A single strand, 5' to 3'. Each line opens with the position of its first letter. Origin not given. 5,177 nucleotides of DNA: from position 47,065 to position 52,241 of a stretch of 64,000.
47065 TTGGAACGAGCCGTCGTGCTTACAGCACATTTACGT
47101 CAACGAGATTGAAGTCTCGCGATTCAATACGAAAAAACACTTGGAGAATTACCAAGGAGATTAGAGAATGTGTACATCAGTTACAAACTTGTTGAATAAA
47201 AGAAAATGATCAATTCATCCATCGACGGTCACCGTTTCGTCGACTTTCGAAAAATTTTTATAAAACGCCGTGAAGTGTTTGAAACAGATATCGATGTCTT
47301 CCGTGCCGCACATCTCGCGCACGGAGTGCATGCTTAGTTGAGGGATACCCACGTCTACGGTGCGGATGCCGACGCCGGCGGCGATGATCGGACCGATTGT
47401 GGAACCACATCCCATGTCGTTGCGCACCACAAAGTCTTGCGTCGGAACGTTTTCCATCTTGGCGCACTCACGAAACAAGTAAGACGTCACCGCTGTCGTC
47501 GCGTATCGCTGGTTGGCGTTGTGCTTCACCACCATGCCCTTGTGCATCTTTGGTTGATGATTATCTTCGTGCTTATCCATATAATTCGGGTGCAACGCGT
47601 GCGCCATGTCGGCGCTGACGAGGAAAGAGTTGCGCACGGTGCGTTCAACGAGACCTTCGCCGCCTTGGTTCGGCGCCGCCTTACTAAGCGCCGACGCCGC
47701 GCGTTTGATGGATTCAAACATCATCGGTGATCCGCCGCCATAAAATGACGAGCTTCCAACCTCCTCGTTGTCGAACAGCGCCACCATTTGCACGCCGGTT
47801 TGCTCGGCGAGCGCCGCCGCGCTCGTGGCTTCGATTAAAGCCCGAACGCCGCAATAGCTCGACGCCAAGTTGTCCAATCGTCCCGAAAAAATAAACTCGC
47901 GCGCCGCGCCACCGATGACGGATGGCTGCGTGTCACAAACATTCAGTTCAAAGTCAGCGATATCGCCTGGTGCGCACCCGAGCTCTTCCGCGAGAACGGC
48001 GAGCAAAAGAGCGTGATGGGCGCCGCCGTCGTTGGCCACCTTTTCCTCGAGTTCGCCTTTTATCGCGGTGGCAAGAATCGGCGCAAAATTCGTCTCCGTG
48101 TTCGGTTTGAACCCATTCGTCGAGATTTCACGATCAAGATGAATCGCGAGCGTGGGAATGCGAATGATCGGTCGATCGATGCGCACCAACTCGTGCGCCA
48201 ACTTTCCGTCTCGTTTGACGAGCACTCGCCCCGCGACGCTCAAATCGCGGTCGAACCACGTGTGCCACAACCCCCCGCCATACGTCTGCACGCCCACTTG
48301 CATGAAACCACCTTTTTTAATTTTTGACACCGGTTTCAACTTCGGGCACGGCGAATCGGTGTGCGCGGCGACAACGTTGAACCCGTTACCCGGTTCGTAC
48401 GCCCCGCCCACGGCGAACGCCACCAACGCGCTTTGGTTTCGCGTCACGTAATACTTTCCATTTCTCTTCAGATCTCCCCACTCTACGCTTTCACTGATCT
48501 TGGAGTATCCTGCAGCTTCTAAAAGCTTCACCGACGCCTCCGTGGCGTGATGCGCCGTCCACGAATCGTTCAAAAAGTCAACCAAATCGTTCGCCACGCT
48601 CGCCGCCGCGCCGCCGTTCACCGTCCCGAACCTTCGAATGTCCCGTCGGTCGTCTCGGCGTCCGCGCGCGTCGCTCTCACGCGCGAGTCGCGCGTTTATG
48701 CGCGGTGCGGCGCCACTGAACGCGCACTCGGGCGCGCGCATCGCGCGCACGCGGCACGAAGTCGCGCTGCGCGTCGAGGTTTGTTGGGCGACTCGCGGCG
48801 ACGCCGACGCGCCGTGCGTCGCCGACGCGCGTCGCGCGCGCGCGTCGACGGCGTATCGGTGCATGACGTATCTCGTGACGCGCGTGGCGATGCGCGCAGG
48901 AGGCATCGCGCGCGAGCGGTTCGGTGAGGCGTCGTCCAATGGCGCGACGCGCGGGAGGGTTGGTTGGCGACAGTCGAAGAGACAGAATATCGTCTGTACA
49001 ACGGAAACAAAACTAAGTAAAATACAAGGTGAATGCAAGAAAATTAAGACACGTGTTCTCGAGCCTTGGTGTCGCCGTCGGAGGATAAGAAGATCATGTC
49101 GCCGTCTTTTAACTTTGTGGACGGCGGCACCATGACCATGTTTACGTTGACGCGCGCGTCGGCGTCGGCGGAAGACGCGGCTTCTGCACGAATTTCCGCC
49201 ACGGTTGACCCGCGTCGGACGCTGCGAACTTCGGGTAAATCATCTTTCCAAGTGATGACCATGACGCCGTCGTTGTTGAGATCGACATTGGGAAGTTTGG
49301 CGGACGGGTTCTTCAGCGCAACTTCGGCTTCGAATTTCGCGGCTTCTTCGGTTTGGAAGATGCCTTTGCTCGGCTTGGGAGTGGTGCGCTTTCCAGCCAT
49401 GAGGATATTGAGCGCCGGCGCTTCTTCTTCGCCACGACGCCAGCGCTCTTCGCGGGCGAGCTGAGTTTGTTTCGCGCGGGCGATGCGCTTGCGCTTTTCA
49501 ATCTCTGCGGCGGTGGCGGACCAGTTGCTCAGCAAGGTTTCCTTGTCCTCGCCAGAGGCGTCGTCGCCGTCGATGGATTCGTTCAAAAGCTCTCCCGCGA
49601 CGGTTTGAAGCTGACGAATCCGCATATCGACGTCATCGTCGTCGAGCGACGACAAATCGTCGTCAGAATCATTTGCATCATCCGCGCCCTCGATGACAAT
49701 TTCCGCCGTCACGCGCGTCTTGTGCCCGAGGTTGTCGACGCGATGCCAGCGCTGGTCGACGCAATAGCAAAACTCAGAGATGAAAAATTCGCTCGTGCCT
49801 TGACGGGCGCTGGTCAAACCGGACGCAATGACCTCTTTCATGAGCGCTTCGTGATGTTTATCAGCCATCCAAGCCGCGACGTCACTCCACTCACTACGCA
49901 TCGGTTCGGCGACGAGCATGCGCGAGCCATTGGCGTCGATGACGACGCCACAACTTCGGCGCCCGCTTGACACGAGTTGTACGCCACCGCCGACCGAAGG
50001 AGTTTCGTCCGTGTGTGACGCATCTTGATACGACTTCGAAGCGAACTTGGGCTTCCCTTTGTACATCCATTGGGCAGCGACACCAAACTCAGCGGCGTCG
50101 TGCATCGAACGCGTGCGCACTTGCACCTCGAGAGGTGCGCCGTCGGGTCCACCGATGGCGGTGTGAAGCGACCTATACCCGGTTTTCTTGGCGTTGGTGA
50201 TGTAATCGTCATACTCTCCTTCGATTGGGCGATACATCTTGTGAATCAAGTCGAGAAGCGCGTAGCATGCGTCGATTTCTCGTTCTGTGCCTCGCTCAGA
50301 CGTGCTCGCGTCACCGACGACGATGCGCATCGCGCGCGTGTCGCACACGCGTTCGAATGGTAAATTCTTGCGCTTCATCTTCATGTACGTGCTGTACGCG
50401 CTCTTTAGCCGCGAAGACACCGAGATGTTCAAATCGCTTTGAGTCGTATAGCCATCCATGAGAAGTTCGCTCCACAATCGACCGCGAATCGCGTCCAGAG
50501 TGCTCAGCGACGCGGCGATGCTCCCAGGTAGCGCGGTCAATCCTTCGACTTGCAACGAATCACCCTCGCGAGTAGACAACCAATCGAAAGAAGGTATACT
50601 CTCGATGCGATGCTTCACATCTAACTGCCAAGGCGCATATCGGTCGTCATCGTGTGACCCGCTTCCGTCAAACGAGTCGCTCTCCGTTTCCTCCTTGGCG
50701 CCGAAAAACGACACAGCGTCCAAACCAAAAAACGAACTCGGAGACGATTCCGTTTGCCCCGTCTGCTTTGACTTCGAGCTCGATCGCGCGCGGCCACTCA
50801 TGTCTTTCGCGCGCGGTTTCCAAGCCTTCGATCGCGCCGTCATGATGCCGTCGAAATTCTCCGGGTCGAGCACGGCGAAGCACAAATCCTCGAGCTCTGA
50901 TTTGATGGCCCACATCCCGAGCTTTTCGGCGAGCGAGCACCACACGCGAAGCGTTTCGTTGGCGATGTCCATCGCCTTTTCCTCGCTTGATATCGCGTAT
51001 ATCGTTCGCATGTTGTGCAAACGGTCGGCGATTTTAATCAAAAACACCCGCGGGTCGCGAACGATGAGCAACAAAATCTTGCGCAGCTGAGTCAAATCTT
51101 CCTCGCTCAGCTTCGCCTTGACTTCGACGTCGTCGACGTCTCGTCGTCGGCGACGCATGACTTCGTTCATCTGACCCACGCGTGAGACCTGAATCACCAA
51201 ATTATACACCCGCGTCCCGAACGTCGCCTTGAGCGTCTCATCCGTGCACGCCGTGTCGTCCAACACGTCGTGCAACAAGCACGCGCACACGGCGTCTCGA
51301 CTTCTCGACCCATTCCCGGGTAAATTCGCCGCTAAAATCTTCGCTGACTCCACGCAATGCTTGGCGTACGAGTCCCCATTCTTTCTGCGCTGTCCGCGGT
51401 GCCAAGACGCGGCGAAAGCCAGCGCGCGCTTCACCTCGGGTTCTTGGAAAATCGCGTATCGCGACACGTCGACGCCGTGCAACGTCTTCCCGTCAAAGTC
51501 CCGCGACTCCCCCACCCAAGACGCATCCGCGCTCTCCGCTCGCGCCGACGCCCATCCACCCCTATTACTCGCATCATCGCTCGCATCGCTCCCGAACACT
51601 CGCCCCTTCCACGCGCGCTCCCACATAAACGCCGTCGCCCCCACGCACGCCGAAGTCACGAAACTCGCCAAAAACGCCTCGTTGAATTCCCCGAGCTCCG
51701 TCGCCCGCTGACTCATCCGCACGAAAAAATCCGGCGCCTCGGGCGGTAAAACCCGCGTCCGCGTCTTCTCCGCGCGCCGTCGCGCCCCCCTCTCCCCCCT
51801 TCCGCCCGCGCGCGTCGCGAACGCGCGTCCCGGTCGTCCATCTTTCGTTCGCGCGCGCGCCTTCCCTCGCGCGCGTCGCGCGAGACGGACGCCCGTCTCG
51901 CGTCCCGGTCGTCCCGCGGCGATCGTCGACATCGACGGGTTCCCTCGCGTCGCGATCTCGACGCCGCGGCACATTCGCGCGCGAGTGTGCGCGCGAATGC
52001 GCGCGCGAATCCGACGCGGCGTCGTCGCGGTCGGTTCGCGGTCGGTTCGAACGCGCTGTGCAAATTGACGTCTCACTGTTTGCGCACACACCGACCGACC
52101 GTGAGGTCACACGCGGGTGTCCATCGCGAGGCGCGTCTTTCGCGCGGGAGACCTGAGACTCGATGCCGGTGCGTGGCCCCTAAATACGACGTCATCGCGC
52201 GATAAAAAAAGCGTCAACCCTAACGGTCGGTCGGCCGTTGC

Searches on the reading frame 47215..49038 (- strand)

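Call 65: search_protein_families(library=pfam, proteins=[window:47215-49038:-], max_evalue=0.00001)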
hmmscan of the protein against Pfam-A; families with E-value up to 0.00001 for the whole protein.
window:47215-49038:- (607 aa): 2 families
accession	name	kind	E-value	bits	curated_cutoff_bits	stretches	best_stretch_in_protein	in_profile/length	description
PF02127.20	Peptidase_M18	-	1.2e-150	502.5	24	1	155-593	1-432/432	Aminopeptidase I zinc metalloprotease (M18)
PF05343.19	Peptidase_M42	-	8.1e-08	32.1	23.2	1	462-585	174-289/292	M42 glutamyl aminopeptidase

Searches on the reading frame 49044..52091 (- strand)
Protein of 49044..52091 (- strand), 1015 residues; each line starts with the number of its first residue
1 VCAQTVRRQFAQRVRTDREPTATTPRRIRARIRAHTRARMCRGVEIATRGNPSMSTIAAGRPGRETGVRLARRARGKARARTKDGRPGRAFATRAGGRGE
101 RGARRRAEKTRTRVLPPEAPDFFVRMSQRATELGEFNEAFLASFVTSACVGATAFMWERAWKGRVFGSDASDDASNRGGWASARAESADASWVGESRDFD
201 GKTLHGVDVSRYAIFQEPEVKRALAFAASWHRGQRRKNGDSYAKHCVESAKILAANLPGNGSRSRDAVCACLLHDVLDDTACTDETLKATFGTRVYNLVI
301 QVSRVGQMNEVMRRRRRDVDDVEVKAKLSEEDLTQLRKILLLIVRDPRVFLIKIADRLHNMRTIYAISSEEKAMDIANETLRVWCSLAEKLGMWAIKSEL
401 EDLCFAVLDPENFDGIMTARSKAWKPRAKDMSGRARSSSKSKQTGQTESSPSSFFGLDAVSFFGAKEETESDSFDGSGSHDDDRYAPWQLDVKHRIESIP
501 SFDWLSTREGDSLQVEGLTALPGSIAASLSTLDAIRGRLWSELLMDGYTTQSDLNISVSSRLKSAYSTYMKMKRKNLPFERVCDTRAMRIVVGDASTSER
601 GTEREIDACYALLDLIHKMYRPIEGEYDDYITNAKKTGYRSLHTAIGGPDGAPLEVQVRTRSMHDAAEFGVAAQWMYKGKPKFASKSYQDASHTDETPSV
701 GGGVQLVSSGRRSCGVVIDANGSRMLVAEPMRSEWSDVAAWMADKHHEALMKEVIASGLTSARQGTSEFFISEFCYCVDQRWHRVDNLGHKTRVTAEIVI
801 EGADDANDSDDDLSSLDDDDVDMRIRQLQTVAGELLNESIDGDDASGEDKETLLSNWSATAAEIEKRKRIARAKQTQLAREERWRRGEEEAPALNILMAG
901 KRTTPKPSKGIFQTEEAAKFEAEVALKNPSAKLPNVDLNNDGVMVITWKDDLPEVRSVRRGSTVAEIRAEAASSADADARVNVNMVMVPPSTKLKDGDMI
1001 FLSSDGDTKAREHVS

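Call 56: search_protein_families(library=pfam, proteins=[window:49044-52091:-], max_evalue=0.001)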
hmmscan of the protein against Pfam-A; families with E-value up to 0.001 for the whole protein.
window:49044-52091:- (1015 aa): 2 families
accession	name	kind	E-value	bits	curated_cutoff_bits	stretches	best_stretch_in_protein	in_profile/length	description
PF13328.12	HD_4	-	1.9e-36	125.6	27.2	1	223-394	1-156/156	HD domain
PF04607.23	RelA_SpoT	-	1.2e-31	109.8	27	1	560-680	1-111/113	Region found in RelA / SpoT proteins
